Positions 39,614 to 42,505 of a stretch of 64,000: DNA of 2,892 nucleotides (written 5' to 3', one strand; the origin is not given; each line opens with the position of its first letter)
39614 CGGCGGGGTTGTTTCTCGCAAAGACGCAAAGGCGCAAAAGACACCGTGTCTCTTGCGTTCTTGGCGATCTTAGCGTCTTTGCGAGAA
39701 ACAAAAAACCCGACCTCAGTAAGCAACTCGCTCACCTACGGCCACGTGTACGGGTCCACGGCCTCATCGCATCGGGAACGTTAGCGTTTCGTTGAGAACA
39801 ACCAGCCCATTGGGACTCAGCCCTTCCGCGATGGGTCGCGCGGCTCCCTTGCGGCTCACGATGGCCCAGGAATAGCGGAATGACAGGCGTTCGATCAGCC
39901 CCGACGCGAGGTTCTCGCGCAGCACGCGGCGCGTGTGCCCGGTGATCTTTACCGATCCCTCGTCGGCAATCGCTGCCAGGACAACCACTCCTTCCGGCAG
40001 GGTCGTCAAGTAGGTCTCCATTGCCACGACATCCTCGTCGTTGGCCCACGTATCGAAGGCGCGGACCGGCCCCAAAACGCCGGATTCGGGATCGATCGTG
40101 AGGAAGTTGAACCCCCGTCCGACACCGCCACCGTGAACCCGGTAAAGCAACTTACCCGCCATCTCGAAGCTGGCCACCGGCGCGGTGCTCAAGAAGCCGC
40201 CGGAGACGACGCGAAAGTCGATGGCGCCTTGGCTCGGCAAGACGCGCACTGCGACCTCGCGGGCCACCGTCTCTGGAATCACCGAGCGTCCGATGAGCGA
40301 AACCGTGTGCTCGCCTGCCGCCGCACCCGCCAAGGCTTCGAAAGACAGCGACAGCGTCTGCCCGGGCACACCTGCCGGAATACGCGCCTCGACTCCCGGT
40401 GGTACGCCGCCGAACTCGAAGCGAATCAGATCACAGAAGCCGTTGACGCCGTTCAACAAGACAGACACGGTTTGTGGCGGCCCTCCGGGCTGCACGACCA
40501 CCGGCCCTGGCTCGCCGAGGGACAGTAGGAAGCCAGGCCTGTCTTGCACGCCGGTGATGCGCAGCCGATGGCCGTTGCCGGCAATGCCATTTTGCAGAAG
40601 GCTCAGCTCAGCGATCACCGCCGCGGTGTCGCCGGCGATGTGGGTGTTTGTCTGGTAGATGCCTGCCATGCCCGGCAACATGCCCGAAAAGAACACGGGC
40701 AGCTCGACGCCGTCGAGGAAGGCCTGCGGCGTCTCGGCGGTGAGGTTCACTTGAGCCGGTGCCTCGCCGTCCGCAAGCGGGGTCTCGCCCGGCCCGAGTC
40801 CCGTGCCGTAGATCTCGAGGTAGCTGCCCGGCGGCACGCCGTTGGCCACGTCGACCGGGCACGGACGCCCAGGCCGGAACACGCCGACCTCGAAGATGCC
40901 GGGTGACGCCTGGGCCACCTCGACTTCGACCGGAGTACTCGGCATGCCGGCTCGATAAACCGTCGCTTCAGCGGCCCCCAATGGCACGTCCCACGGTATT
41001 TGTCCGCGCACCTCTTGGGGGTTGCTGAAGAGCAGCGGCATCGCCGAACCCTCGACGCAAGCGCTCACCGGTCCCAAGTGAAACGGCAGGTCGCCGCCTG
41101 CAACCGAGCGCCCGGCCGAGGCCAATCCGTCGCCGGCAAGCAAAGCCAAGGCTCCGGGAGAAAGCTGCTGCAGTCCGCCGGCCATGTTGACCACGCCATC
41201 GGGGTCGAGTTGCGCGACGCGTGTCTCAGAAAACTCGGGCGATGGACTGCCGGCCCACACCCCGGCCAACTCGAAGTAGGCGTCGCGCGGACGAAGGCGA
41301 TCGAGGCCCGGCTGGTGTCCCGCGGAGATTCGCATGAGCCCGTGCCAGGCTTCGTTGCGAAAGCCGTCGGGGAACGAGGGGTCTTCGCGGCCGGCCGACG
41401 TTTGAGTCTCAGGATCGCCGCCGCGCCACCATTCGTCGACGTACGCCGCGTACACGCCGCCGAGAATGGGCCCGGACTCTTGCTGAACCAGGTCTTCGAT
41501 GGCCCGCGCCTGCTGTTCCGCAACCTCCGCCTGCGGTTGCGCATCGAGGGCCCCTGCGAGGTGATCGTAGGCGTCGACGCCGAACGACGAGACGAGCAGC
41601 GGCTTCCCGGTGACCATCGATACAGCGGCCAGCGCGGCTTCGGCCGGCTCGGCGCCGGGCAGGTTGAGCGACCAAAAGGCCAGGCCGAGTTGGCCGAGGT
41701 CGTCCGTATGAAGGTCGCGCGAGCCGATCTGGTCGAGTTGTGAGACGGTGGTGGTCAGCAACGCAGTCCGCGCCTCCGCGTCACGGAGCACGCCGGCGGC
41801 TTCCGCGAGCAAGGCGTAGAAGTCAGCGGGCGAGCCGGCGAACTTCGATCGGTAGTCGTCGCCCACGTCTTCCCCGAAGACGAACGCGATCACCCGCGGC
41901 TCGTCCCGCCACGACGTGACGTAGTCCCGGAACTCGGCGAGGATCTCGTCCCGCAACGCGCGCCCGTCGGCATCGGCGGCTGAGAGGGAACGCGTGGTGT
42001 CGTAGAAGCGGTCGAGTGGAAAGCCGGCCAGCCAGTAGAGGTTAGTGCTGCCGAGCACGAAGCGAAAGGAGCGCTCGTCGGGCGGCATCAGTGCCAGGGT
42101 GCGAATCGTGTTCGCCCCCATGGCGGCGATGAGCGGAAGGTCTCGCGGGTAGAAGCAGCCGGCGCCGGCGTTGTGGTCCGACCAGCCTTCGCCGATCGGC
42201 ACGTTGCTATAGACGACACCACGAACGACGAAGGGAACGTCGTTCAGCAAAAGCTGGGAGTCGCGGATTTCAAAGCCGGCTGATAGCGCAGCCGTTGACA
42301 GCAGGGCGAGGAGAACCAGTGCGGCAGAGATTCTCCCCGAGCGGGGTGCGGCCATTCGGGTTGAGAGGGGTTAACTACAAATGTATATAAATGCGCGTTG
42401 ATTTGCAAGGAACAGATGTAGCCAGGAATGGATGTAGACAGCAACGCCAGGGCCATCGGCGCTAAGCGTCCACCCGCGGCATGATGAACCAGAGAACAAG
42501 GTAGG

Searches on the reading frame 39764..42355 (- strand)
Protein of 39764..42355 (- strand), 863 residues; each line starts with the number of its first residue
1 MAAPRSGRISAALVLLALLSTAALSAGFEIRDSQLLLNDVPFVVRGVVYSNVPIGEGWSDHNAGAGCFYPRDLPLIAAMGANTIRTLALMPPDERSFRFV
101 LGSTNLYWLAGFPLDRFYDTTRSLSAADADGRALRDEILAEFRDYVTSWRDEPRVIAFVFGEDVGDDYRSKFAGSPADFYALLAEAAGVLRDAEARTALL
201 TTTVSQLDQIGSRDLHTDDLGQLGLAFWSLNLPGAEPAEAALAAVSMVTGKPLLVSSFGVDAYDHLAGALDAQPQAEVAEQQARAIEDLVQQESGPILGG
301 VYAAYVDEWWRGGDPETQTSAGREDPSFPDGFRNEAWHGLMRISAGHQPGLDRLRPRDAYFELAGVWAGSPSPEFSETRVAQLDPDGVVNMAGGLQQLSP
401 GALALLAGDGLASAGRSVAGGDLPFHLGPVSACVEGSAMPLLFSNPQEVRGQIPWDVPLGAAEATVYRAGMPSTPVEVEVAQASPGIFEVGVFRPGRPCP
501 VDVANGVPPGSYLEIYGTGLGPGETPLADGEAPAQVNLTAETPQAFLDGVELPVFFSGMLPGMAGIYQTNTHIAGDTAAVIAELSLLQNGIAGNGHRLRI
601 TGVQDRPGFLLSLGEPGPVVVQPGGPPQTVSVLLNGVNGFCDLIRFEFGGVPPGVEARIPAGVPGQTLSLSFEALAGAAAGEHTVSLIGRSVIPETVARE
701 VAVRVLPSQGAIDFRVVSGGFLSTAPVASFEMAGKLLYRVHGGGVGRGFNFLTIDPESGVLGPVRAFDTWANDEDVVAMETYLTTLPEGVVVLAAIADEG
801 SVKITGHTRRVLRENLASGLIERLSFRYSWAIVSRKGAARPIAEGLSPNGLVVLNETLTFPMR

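Call 6: search_protein_families(library=pfam, proteins=[window:39764-42355:-])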
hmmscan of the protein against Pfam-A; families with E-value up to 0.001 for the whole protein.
window:39764-42355:- (863 aa): 1 family
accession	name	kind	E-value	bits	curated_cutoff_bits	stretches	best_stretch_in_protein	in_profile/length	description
PF15711.10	ILEI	-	9.4e-18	65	27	1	747-838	1-90/90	Interleukin-like EMT inducer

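Call 7: search_protein_families(library=padloc, proteins=[window:39764-42355:-])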
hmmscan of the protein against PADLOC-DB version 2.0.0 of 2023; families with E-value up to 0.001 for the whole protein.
window:39764-42355:- (863 aa): 0 families
